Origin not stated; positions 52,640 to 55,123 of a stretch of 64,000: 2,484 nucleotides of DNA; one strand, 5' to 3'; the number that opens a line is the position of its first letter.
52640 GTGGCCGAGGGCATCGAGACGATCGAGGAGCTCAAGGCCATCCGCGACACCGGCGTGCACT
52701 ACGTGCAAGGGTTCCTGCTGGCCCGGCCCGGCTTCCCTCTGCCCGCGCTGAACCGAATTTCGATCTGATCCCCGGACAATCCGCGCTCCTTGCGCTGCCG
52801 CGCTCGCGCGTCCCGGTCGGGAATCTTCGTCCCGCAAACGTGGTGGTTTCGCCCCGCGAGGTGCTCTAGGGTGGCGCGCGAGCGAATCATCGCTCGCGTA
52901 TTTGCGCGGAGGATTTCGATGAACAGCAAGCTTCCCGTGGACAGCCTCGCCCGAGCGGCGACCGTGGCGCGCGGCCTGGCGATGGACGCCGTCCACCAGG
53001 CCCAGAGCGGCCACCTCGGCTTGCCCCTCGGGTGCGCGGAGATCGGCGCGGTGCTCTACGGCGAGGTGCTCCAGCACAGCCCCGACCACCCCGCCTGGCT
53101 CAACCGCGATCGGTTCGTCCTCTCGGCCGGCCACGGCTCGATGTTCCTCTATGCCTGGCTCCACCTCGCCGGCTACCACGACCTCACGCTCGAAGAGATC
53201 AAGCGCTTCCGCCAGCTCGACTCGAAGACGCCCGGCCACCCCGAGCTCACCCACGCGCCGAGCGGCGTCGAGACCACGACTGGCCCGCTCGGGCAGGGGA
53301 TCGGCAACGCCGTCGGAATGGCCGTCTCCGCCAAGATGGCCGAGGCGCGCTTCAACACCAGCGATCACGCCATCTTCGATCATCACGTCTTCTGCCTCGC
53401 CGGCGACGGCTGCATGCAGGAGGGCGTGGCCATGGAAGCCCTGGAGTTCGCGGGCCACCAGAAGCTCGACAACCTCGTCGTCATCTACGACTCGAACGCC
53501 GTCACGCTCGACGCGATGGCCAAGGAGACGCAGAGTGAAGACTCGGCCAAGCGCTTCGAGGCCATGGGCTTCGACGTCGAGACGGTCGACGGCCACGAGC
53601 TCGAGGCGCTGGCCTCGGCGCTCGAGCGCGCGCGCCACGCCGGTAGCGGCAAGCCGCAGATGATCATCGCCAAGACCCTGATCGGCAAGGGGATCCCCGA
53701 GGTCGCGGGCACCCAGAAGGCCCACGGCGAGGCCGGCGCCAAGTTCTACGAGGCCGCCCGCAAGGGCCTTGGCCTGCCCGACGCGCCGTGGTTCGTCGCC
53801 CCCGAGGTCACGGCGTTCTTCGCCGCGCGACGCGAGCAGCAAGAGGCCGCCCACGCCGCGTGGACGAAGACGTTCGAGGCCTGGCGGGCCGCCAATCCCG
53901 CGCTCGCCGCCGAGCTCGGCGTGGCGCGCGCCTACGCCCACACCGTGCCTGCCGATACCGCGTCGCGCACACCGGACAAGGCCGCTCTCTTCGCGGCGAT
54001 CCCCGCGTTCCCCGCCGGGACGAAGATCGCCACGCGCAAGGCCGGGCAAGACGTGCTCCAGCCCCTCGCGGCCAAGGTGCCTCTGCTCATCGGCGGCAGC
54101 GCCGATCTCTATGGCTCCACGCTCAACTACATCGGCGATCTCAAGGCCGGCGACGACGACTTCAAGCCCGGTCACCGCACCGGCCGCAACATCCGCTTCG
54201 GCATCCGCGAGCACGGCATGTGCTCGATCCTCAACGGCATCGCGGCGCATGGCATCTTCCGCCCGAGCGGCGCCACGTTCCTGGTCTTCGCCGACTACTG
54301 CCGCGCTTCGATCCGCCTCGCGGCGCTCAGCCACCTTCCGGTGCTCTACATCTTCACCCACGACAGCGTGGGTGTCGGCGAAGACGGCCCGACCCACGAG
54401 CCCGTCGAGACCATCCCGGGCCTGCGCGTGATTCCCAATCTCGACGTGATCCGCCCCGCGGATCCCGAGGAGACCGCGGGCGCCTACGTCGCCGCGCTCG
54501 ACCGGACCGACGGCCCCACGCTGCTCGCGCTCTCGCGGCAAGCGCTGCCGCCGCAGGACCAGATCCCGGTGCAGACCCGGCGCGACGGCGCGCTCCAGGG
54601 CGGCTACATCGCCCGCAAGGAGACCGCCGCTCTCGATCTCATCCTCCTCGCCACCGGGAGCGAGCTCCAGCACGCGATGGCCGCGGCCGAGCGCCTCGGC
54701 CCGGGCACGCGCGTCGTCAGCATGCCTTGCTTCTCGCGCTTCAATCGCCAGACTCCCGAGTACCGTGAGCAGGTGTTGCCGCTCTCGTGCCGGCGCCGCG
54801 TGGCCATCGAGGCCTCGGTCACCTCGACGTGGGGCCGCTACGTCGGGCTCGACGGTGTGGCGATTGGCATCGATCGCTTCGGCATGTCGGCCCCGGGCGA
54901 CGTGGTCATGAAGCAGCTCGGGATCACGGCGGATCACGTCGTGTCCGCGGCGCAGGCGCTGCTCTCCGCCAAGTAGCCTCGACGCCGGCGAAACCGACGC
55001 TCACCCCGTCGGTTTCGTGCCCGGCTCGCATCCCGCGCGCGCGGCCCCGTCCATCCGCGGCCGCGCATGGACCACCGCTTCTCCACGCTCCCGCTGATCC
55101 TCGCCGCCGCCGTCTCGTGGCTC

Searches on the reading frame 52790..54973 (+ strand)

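Call 28: search_protein_families(library=pfam, proteins=[window:52790-54973:+], max_evalue=0.001)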
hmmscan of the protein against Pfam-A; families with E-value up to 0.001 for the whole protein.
window:52790-54973:+ (728 aa): 7 families
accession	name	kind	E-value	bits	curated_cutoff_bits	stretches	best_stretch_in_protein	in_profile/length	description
PF00456.26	Transketolase_N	-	9.7e-111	370.4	22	1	55-376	4-325/334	Transketolase, thiamine diphosphate binding domain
PF02779.29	Transket_pyr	-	1.4e-49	168.5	27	1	412-587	2-173/174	Transketolase, pyrimidine binding domain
PF22613.1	Transketolase_C_1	-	3.8e-34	117.7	27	1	604-713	1-113/113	Transketolase-like TK C-terminal domain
PF02780.25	Transketolase_C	-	4.4e-11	43.2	25.9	1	613-717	8-124/124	Transketolase, C-terminal domain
PF13292.11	DXP_synthase_N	-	3.3e-10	40.1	21.2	1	47-236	12-172/274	1-deoxy-D-xylulose-5-phosphate synthase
PF02775.26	TPP_enzyme_C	-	6.3e-05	23.3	21.9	1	170-287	29-144/151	Thiamine pyrophosphate enzyme, C-terminal TPP binding domain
PF00676.26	E1_dh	-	8.8e-05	22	22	1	158-283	92-209/300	Dehydrogenase E1 component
